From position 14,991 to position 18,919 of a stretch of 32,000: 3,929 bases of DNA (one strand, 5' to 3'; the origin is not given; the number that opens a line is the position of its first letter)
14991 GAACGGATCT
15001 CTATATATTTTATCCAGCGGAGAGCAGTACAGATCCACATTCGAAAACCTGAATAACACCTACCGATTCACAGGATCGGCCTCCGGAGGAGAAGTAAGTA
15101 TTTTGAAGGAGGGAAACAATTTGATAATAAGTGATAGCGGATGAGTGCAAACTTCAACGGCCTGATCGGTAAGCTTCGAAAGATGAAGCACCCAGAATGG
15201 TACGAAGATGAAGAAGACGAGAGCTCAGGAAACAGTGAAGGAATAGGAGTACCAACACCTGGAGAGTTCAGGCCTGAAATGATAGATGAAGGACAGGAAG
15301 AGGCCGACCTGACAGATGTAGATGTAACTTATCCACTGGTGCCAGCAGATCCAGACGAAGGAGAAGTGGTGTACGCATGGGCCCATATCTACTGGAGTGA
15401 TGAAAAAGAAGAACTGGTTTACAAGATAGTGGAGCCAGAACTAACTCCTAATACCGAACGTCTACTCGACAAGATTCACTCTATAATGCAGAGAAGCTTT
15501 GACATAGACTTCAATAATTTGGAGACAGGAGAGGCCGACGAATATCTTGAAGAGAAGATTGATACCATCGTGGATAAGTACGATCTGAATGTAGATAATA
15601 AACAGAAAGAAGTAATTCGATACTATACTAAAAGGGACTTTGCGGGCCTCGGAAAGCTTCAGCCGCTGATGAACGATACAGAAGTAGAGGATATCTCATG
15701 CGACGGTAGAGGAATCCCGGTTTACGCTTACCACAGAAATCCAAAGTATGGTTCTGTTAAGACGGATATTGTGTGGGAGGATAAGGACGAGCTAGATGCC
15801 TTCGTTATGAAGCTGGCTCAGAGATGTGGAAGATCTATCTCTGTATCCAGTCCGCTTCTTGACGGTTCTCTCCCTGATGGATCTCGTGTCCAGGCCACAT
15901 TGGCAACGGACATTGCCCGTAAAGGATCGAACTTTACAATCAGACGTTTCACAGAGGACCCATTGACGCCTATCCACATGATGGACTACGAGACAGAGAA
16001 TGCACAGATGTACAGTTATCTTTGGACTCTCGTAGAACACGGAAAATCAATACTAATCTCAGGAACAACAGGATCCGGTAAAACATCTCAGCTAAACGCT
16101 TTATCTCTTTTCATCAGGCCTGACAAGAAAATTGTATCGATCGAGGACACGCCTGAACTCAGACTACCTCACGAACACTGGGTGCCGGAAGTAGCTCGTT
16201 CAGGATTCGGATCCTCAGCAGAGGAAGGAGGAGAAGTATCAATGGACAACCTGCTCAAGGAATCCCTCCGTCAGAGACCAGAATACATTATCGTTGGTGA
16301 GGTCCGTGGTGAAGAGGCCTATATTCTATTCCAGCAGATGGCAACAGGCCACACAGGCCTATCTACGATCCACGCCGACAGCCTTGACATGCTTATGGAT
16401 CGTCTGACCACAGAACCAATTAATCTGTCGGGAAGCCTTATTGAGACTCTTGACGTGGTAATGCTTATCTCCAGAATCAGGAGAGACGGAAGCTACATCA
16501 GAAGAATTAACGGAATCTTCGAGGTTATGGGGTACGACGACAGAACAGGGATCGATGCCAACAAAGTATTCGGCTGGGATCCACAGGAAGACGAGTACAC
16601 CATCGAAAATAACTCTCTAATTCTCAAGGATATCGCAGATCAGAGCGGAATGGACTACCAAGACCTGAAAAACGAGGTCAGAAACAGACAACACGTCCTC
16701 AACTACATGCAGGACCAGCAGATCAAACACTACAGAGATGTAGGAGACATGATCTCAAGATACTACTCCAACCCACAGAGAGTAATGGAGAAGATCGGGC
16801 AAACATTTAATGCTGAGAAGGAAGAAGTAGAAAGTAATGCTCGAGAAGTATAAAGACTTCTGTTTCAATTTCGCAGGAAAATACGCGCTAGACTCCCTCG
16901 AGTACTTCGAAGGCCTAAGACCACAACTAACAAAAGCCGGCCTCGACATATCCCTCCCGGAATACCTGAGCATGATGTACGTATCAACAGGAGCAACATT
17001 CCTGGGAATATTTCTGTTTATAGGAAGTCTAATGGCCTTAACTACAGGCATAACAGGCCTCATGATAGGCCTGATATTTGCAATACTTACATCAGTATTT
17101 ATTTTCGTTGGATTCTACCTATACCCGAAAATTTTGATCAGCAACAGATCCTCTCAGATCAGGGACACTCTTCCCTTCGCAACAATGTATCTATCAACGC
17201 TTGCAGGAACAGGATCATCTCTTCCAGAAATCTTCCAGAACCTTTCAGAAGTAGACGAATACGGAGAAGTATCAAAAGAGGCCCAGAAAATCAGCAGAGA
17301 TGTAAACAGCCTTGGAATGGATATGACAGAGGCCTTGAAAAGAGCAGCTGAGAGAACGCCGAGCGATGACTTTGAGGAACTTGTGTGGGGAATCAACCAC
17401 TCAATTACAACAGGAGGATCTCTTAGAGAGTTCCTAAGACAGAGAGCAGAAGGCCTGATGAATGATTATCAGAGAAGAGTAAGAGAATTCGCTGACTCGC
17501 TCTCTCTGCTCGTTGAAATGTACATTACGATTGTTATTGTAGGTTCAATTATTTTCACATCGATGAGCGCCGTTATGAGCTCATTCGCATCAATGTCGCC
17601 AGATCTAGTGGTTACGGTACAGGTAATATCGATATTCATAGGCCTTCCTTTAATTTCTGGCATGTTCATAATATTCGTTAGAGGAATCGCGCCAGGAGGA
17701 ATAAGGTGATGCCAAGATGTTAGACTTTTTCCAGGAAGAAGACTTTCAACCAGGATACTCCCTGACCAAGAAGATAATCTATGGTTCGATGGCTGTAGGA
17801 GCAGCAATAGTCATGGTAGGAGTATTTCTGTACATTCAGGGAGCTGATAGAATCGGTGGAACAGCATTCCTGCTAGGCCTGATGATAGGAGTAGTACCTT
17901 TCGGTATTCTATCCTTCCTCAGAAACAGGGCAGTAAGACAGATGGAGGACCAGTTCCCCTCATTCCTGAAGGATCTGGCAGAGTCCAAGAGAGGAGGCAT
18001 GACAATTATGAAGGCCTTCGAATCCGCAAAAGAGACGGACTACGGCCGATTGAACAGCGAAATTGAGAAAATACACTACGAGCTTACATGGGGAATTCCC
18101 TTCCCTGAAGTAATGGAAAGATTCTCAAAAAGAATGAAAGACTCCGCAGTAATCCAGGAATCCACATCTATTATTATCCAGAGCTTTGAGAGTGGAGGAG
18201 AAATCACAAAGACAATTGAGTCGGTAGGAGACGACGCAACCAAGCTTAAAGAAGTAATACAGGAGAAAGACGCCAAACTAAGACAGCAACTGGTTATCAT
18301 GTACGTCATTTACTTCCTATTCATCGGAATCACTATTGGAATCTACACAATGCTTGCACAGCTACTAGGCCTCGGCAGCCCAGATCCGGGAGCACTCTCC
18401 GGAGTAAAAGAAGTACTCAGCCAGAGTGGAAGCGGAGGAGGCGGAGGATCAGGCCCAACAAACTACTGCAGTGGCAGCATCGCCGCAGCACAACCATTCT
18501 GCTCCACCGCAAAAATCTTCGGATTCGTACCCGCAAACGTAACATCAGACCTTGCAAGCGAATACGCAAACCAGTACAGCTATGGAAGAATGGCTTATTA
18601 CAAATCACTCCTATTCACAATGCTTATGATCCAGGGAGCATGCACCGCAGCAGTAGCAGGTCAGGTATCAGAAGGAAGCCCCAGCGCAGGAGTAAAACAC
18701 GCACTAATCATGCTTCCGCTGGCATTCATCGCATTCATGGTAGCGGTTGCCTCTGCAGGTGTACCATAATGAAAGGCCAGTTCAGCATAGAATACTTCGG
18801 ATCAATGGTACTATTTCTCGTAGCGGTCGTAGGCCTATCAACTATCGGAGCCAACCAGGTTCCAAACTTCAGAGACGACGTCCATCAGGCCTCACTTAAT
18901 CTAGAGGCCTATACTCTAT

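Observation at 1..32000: AGGCCT (GGCC core) behaves as a highly iterated palindrome across genes, frames, strands and spacers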

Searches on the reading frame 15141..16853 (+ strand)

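Call 5: search_protein_families(library=pfam, proteins=[window:15141-16853:+])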
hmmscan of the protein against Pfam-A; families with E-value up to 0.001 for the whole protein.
window:15141-16853:+ (570 aa): 2 families
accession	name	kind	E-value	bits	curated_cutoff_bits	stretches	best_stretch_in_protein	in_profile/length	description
PF00437.27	T2SSE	-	2.3e-33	115.8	24.9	1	233-441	66-273/370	Type II/IV secretion system protein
PF23989.1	PilB3_C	-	3.5e-07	30.7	27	1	489-552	7-70/83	PilB3-like, C-terminal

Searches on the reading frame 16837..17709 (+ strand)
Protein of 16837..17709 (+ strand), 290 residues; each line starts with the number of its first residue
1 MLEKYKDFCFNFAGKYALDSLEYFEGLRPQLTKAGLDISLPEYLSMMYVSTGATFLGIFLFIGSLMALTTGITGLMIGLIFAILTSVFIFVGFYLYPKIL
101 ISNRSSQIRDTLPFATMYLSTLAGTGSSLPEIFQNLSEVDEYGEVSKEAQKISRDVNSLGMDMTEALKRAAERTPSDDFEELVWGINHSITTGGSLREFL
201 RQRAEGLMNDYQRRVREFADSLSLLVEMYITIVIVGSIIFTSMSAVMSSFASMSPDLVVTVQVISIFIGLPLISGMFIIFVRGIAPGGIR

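Call 42: search_protein_families(library=pfam, proteins=[window:16837-17709:+], max_evalue=0.01)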
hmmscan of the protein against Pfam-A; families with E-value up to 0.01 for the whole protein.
window:16837-17709:+ (290 aa): 1 family
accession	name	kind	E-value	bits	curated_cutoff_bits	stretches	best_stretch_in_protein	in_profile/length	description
PF00482.28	T2SSF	-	6e-19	68.7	25.2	1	117-239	3-120/125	Type II secretion system (T2SS), protein F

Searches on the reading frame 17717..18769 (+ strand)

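Call 5: search_protein_families(library=pfam, proteins=[window:17717-18769:+])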
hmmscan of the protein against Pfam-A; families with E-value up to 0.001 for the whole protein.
window:17717-18769:+ (350 aa): 2 families
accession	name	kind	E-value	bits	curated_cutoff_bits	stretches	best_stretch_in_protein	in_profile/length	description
PF00482.28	T2SSF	-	1.7e-14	54.3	25.2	1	83-208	1-122/125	Type II secretion system (T2SS), protein F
PF22827.1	GldL_N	-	0.00097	19.7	24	0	26-83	3-59/62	GldL N-terminal domain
